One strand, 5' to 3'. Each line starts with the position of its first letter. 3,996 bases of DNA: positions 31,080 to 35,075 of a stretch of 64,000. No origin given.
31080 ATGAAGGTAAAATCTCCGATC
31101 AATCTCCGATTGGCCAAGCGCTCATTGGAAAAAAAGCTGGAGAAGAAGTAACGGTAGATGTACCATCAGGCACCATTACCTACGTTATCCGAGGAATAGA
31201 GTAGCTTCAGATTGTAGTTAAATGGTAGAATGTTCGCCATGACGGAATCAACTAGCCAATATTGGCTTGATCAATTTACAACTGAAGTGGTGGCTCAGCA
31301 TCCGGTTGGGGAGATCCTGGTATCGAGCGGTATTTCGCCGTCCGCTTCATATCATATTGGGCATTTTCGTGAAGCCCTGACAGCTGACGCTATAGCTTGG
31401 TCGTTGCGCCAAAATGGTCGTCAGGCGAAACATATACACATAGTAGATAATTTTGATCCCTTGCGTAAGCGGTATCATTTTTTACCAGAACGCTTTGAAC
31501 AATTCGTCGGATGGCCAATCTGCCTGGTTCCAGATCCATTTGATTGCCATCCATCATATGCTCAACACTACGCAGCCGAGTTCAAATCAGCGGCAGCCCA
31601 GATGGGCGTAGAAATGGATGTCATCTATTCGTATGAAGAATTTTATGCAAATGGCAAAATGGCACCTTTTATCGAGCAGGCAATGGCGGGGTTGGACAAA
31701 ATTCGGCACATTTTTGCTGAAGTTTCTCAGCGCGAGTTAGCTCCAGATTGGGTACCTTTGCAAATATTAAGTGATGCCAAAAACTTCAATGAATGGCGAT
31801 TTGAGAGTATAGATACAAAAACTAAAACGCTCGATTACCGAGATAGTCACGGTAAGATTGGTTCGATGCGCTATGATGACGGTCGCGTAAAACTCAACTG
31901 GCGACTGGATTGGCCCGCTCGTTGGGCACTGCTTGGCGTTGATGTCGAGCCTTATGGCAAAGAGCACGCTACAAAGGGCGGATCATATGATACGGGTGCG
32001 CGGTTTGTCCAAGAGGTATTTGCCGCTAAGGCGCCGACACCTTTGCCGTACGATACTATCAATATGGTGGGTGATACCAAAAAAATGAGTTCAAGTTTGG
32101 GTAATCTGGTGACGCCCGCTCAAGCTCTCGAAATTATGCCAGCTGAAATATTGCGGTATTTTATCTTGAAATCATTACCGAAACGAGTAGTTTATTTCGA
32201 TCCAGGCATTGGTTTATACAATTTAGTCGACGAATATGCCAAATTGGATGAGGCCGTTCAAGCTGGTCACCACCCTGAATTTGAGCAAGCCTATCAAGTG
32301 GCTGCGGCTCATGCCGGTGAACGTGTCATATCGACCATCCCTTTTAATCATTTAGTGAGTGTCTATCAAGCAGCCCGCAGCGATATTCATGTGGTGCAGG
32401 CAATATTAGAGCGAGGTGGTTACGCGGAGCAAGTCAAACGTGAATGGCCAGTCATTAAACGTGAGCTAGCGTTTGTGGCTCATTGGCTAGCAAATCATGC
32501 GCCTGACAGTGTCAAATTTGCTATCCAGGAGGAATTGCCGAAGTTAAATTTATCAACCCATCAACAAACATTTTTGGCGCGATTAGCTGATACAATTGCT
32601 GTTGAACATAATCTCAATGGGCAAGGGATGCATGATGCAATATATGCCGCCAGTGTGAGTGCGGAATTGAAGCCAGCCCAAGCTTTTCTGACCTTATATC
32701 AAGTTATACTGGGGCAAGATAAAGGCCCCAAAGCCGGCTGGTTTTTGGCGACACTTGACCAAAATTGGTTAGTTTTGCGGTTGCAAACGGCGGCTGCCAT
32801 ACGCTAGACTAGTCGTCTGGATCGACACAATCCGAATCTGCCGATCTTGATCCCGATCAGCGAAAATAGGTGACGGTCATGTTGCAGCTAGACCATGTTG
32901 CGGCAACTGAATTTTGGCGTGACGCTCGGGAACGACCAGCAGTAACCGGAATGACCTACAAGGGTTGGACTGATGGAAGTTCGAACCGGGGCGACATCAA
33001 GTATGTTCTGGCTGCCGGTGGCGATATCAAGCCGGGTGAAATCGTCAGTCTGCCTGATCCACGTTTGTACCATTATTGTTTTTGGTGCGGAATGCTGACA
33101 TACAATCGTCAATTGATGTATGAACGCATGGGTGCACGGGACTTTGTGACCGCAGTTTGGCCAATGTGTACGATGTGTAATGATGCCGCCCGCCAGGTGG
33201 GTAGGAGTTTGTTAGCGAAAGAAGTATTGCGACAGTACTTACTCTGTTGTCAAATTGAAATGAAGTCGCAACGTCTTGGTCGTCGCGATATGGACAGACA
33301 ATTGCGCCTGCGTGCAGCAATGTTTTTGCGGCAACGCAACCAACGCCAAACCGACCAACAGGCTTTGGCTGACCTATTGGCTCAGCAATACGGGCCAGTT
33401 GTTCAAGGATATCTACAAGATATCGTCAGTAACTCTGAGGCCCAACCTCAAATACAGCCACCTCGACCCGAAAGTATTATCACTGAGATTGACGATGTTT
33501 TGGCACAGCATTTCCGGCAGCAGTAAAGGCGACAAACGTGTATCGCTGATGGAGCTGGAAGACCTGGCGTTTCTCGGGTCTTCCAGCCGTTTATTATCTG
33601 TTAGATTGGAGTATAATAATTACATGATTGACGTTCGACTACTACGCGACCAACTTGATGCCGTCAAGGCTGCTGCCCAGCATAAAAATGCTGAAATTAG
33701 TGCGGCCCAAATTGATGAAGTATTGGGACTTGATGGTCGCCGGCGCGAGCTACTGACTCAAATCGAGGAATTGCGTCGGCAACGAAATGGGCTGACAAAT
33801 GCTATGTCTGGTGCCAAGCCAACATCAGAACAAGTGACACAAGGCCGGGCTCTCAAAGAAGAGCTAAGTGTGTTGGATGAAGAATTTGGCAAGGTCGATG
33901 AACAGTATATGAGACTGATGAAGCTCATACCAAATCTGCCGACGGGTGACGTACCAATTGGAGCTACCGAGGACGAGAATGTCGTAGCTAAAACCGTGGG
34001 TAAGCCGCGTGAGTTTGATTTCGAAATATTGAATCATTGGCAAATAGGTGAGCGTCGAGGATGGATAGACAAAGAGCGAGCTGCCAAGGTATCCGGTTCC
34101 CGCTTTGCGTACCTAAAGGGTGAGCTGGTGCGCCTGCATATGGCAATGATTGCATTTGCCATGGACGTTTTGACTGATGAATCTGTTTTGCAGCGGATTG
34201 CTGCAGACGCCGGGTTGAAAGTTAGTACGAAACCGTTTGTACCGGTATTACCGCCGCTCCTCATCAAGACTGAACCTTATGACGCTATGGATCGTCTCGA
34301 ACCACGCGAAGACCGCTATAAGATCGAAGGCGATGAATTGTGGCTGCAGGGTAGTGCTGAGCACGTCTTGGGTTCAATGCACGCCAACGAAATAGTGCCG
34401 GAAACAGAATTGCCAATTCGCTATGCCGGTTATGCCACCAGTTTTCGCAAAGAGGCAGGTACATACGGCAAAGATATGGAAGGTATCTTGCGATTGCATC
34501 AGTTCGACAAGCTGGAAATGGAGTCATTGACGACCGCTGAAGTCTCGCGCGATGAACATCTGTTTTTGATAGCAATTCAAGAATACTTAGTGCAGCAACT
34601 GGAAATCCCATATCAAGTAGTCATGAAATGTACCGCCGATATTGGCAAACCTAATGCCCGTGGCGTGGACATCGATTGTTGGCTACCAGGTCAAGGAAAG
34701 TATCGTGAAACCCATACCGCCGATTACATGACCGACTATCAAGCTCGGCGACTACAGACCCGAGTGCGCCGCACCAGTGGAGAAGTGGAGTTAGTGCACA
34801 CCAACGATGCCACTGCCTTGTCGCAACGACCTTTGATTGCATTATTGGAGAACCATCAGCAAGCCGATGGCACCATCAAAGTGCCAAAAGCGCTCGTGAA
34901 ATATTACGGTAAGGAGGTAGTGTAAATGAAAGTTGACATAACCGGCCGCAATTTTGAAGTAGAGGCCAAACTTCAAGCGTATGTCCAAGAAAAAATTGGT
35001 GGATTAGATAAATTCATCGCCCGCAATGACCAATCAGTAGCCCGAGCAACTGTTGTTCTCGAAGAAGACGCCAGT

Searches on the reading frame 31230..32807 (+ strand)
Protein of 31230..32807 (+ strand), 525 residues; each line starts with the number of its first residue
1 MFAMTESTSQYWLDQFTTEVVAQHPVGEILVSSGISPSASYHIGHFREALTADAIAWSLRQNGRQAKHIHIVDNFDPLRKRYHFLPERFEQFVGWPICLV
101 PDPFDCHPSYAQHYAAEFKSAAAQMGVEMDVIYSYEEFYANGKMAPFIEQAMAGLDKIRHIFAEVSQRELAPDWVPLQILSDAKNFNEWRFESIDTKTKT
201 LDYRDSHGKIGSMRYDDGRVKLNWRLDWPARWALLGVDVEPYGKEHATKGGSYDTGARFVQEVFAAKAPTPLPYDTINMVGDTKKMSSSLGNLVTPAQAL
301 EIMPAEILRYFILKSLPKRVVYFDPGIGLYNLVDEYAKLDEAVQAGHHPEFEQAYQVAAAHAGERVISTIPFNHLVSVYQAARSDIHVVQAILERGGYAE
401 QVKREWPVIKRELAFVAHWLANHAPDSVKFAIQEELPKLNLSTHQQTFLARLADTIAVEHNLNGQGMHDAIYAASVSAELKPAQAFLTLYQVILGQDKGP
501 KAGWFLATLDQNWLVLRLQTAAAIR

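Call 75: search_protein_families(library=pfam, proteins=[window:31230-32807:+], max_evalue=0.00001)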
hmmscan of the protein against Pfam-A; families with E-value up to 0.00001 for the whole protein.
window:31230-32807:+ (525 aa): 2 families
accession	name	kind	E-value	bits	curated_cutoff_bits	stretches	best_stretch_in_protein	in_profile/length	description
PF01921.24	tRNA-synt_1f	-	7.2e-95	318.4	27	1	11-360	2-356/360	tRNA synthetases class I (K)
PF09334.17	tRNA-synt_1g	-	5.3e-08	32.5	20.1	0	282-318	324-360/391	tRNA synthetases class I (M)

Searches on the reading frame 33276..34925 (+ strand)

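Call 75: search_protein_families(library=pfam, proteins=[window:33276-34925:+], max_evalue=0.00001)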
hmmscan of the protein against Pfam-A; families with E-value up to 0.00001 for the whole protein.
window:33276-34925:+ (549 aa): 2 families
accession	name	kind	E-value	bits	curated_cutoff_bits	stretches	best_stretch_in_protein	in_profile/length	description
PF00587.30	tRNA-synt_2b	-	9e-25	88.2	29.3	1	351-527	6-179/179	tRNA synthetase class II core domain (G, H, P, S and T)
PF02403.27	Seryl_tRNA_N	-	5e-18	65.8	28.2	1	117-222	1-108/108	Seryl-tRNA synthetase N-terminal domain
